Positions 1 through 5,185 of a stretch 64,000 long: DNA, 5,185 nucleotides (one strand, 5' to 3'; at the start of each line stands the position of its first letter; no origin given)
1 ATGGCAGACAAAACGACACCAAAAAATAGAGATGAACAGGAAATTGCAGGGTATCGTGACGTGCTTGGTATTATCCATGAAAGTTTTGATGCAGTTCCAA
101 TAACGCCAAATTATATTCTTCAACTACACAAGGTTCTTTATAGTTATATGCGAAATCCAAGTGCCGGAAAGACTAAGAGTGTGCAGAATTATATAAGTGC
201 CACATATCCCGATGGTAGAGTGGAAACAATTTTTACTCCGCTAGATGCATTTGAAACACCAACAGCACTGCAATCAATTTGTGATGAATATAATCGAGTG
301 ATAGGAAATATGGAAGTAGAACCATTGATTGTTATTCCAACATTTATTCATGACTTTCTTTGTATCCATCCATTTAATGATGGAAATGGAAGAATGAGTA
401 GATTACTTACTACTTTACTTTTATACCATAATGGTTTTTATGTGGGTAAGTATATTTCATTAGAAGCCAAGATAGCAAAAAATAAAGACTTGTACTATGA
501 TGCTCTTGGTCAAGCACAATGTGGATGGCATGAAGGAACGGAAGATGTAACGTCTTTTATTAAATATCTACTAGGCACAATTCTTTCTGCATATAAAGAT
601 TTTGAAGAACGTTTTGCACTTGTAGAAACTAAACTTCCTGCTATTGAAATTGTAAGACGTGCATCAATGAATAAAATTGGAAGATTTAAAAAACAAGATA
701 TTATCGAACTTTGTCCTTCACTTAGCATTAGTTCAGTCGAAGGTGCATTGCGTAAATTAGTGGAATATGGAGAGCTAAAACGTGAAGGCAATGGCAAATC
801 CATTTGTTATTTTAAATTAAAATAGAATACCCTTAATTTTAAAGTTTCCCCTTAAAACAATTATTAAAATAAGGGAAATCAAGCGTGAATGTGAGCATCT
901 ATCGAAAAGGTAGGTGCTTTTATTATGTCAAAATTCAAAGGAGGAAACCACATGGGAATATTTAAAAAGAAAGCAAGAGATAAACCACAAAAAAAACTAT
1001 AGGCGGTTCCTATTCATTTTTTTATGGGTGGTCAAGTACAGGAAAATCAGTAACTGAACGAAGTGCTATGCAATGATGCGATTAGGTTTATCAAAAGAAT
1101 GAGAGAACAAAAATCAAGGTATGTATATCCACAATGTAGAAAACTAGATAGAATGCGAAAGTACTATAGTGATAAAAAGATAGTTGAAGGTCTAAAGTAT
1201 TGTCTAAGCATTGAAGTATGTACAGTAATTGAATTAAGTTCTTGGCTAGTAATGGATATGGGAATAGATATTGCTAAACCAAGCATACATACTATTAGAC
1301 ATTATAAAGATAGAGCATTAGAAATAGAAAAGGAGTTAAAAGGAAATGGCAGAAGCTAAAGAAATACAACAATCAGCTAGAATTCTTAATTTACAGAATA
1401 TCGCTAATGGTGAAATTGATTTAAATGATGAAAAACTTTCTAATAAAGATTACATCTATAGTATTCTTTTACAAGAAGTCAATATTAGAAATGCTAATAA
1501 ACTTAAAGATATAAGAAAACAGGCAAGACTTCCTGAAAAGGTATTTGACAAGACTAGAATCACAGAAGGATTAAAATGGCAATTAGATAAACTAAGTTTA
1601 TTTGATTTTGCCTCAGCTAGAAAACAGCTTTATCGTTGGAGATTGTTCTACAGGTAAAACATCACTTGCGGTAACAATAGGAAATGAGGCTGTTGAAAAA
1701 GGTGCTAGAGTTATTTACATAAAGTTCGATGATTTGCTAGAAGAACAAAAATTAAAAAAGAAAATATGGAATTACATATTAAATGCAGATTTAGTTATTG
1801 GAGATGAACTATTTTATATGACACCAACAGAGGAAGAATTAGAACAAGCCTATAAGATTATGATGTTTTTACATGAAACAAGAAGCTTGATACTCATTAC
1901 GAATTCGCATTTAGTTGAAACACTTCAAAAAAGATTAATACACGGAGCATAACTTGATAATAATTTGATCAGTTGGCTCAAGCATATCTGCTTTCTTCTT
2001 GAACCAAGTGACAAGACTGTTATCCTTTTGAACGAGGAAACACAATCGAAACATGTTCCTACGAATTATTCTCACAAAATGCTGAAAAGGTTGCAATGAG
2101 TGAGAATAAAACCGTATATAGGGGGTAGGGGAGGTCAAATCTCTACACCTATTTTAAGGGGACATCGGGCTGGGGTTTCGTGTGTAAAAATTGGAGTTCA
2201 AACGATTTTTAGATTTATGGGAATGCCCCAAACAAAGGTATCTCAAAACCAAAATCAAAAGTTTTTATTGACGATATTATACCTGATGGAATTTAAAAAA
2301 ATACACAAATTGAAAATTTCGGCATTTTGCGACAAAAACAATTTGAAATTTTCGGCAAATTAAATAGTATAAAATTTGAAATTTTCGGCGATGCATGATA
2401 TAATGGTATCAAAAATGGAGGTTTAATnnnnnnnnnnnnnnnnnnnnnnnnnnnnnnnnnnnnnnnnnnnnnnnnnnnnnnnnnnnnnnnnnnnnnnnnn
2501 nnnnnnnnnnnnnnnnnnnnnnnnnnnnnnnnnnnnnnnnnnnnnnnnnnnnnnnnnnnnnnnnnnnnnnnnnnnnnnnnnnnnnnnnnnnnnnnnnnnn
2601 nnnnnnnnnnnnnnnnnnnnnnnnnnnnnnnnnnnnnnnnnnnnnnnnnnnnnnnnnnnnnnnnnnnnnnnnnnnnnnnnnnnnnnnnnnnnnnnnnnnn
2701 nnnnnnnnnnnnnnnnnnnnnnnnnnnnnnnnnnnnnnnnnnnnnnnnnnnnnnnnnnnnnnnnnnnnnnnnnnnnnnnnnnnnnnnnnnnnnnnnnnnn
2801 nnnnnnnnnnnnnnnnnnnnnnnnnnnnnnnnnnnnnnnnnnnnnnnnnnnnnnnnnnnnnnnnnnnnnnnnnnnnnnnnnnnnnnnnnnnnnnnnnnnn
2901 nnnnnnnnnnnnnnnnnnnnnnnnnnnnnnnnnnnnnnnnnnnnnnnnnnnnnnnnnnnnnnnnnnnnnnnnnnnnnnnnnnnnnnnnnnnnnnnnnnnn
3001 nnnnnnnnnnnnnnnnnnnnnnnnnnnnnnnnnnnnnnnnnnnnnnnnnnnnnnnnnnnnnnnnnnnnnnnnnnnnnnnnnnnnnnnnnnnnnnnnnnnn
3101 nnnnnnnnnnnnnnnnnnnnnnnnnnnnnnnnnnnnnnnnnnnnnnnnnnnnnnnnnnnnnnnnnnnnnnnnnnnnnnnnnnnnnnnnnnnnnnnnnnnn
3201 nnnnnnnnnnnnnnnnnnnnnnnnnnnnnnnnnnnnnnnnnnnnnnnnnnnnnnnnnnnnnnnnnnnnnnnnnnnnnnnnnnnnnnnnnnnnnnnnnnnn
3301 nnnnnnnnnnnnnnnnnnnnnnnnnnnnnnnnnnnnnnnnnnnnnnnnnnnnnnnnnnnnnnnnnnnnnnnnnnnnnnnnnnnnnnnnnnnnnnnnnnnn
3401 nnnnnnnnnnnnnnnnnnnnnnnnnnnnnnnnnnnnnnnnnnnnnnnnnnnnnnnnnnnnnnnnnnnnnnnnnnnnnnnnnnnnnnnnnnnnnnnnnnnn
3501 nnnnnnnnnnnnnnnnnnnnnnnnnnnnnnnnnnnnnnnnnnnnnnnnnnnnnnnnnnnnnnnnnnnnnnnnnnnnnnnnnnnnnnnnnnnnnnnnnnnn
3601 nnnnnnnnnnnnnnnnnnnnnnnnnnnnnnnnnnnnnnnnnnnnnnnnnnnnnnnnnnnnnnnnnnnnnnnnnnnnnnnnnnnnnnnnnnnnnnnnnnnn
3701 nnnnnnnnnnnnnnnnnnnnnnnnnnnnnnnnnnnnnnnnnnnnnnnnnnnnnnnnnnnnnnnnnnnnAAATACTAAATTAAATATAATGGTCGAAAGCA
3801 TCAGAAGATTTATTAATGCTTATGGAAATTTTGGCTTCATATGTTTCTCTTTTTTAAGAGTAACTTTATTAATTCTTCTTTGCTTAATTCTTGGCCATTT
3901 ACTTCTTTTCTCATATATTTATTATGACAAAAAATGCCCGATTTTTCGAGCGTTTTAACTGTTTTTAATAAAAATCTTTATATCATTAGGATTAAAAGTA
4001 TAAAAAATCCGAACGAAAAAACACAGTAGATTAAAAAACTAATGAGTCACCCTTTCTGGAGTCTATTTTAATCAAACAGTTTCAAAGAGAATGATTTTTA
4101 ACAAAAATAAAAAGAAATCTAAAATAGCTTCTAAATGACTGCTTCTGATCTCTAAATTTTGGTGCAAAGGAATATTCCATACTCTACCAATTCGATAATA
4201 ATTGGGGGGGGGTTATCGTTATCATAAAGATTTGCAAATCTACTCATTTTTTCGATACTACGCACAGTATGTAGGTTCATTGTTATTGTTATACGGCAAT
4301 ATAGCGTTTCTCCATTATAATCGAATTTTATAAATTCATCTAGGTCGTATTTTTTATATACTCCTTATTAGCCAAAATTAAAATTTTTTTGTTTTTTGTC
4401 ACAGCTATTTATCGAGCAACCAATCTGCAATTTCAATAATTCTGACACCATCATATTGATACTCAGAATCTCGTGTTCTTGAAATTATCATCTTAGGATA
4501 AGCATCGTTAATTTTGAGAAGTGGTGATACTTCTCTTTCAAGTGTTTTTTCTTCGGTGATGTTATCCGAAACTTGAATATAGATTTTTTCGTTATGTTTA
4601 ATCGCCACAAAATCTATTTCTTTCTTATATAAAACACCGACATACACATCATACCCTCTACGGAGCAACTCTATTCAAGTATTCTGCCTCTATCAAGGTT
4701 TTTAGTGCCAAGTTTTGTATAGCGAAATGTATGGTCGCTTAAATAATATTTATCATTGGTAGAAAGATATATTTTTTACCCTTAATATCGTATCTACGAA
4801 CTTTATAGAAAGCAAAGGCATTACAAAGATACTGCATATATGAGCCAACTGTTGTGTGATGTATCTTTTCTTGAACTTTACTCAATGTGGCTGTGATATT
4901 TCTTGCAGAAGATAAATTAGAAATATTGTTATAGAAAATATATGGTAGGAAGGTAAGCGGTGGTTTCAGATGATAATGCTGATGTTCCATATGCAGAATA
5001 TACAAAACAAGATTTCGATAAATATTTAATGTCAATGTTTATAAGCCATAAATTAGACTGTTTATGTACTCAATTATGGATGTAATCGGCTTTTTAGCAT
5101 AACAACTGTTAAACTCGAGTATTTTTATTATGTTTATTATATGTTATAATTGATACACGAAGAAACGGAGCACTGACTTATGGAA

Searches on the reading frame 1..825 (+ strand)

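Call 11: search_protein_families(library=pfam, proteins=[window:1-825:+], max_evalue=0.01)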
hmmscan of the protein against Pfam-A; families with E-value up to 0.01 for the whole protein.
window:1-825:+ (274 aa): 1 family
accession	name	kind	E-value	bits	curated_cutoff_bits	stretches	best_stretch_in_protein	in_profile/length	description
PF02661.23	Fic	-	4.5e-15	56.7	24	1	33-141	1-93/93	Fic/DOC family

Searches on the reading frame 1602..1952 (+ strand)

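Call 11: search_protein_families(library=pfam, proteins=[window:1602-1952:+], max_evalue=0.01)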
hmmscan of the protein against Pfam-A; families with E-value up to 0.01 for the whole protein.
window:1602-1952:+ (116 aa): 7 families
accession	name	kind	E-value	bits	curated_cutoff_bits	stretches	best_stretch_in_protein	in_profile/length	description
PF01695.23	IstB_IS21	-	3.7e-12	46.7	24.1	1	7-105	93-197/238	IstB-like ATP binding protein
PF20720.3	nSTAND3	-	2.8e-05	24.3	27.2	1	10-111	21-121/155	Novel STAND NTPase 3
PF13173.12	AAA_14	-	0.00016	22.1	27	1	10-107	6-103/129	AAA domain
PF00308.24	Bac_DnaA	-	0.00017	22.2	23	1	9-109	37-148/162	Bacterial DnaA ATPAse domain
PF13191.12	AAA_16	-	0.00041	21.3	32.6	1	7-60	25-83/167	AAA ATPase domain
PF16575.11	CLP1_P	-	0.0074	16.6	26.6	0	13-43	1-31/188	mRNA cleavage and polyadenylation factor CLP1 P-loop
PF00004.35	AAA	-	0.0077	17.1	21.2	1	11-86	3-88/131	ATPase family associated with various cellular activities (AAA)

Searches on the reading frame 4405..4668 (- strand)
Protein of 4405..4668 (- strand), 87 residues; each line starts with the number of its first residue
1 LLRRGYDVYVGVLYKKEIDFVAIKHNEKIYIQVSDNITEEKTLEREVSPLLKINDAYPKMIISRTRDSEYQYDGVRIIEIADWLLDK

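Call 11: search_protein_families(library=pfam, proteins=[window:4405-4668:-], max_evalue=0.01)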
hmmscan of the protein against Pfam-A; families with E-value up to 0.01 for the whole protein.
window:4405-4668:- (87 aa): 0 families

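Call 51: search_protein_families(library=ncbifam, proteins=[window:4405-4668:-], max_evalue=0.01)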
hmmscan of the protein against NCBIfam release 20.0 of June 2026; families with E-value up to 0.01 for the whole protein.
window:4405-4668:- (87 aa): 0 families

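Call 52: search_protein_families(library=padloc, proteins=[window:4405-4668:-], max_evalue=1)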
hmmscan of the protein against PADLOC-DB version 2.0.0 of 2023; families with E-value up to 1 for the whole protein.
window:4405-4668:- (87 aa): 1 family
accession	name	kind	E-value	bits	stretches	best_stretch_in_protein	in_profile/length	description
PDLC04787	PDC-S01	-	4.2e-31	106.2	1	1-86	323-408/412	-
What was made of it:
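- Tried and rejected: It belongs to a different PDC-S01 sub-model (call 52).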

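Call 53: search_protein_families(library=pfam, proteins=[window:4405-4668:-], max_evalue=5)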
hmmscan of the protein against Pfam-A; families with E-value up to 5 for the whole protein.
window:4405-4668:- (87 aa): 0 families

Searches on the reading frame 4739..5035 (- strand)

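Call 11: search_protein_families(library=pfam, proteins=[window:4739-5035:-], max_evalue=0.01)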
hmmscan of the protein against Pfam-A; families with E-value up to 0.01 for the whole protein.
window:4739-5035:- (98 aa): 0 families

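Call 51: search_protein_families(library=ncbifam, proteins=[window:4739-5035:-], max_evalue=0.01)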
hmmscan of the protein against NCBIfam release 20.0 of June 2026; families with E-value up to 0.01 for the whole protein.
window:4739-5035:- (98 aa): 0 families

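Call 52: search_protein_families(library=padloc, proteins=[window:4739-5035:-], max_evalue=1)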
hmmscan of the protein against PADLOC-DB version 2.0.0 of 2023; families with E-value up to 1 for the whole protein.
window:4739-5035:- (98 aa): 1 family
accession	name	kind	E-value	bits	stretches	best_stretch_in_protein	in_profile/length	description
PDLC04787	PDC-S01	-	1.2e-15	55.3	1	32-90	228-286/412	-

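Call 53: search_protein_families(library=pfam, proteins=[window:4739-5035:-], max_evalue=5)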
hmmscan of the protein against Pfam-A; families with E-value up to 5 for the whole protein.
window:4739-5035:- (98 aa): 0 families
